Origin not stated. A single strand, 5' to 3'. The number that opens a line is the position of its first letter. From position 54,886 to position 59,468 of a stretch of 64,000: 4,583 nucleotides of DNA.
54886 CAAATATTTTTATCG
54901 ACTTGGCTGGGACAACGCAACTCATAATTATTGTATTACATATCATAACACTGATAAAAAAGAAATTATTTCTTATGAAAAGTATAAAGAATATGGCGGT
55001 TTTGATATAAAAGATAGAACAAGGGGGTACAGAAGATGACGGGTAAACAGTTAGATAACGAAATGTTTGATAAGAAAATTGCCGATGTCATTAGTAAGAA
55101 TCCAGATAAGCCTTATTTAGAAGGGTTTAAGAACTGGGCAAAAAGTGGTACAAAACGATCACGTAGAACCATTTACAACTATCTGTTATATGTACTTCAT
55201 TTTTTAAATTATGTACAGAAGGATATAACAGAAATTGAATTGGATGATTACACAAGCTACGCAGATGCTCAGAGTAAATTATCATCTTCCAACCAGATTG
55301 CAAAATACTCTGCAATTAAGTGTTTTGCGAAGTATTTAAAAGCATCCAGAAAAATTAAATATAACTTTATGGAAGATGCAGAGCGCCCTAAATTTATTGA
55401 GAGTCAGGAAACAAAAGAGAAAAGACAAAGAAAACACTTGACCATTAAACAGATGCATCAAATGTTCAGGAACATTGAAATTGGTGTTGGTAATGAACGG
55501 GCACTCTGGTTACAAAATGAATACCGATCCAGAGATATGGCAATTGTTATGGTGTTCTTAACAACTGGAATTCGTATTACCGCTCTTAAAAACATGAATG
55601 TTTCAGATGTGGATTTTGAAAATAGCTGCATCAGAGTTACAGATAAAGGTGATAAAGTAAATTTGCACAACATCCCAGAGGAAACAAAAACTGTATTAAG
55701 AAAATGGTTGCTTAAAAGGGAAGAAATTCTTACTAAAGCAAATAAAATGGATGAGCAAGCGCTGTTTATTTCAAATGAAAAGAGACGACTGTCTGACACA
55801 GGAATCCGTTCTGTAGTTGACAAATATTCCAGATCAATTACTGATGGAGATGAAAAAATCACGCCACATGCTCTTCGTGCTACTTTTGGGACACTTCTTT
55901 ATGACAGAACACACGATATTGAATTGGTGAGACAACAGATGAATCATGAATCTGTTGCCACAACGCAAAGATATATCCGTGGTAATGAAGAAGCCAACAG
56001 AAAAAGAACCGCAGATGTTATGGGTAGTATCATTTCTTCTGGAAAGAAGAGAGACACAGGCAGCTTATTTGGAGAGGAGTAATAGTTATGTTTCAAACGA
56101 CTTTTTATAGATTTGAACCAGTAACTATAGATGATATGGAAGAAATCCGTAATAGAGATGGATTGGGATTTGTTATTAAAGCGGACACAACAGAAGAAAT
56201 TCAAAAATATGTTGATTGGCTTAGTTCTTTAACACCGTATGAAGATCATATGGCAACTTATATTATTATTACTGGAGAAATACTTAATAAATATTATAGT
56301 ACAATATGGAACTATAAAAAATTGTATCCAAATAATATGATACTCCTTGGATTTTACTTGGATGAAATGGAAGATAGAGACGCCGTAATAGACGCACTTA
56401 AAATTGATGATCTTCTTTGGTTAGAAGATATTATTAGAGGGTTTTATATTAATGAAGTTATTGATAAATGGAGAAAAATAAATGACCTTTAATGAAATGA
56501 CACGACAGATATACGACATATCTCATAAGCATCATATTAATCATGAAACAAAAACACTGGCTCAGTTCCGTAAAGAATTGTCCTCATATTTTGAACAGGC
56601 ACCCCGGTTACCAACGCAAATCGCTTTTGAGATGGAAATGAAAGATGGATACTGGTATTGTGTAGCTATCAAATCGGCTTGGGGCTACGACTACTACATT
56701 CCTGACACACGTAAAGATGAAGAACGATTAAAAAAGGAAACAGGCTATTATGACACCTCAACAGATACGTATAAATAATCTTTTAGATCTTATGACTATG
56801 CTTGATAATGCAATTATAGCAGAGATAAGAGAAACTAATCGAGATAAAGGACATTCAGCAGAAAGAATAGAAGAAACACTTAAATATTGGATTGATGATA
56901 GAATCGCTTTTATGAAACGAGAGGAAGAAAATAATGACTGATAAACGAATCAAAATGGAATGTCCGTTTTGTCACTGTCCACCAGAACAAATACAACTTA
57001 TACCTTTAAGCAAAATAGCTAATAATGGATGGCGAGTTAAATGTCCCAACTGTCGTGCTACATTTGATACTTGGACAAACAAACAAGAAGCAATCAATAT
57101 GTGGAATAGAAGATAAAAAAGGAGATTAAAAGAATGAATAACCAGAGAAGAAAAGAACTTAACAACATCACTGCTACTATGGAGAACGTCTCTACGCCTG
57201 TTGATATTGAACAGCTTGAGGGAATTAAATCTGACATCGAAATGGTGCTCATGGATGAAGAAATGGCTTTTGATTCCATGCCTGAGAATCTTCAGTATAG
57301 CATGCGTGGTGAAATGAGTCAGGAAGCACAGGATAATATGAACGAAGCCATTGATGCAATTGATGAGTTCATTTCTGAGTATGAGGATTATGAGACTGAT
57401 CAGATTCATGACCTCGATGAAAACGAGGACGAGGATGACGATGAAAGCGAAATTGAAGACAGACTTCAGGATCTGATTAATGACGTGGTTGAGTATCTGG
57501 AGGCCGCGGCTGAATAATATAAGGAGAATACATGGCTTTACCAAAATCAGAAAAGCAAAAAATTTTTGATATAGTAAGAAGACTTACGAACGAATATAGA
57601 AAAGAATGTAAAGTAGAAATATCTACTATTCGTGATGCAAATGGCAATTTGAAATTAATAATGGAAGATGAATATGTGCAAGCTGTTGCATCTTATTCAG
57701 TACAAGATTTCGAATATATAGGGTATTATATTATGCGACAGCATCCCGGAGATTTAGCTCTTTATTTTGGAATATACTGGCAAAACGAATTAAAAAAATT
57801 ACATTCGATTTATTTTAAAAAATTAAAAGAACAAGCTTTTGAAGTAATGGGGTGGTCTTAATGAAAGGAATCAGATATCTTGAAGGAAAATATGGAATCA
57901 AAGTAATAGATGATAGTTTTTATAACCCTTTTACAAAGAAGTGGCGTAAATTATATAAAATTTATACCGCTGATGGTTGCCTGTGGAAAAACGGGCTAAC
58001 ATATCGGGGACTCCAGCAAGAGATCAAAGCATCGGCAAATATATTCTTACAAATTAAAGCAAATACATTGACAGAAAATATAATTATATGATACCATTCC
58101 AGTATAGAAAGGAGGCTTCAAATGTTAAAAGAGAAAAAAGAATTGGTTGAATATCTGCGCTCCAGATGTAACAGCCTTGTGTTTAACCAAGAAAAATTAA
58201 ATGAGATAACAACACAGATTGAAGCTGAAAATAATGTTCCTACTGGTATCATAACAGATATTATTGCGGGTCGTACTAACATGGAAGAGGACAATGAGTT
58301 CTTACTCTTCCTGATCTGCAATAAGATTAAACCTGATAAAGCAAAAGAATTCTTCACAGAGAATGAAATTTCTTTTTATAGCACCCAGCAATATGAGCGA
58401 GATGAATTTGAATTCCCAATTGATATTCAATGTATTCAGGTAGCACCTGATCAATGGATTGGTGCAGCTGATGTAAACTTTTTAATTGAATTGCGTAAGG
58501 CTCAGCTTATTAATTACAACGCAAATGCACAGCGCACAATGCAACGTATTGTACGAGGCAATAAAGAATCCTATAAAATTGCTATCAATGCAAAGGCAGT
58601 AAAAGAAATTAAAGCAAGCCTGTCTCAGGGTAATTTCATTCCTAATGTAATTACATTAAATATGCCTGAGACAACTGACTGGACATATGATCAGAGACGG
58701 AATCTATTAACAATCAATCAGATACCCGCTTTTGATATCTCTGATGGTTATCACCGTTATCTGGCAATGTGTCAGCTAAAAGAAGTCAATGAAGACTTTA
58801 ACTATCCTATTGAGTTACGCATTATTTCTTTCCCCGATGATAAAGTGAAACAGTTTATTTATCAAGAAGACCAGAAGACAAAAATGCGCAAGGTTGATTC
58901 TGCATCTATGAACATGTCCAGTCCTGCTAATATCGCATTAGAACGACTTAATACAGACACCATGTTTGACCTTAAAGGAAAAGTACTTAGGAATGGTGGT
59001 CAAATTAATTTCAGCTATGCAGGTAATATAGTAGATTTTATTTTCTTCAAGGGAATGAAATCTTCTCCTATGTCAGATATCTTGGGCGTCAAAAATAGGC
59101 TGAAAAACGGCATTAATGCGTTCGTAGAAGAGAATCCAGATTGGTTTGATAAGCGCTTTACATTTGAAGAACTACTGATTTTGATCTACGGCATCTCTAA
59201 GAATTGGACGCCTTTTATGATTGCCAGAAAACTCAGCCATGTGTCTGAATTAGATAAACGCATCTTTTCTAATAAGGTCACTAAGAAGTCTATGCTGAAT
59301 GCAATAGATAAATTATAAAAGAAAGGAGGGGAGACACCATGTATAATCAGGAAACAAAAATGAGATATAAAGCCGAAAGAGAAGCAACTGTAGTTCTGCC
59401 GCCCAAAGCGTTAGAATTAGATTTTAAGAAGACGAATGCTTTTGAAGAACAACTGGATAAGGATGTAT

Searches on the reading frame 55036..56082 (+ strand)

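Call 12: search_protein_families(library=phrogs, proteins=[window:55036-56082:+], max_evalue=0.001)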
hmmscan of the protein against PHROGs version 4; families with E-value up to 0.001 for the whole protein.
window:55036-56082:+ (348 aa): 3 families
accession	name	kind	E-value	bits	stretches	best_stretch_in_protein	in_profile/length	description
phrog_1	-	integration and excision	1.9e-29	104.4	1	33-337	172-455/611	integrase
phrog_216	-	integration and excision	2e-26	93.8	1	113-325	27-233/301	integrase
phrog_7269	-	integration and excision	0.00028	21.7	1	275-319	28-72/89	integrase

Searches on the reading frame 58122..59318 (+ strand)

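Call 12: search_protein_families(library=phrogs, proteins=[window:58122-59318:+], max_evalue=0.001)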
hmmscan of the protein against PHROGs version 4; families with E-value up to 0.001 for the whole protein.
window:58122-59318:+ (398 aa): 1 family
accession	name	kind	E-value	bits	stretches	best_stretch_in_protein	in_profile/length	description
phrog_5732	-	unknown function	7.3e-50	171.1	1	4-340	3-354/441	-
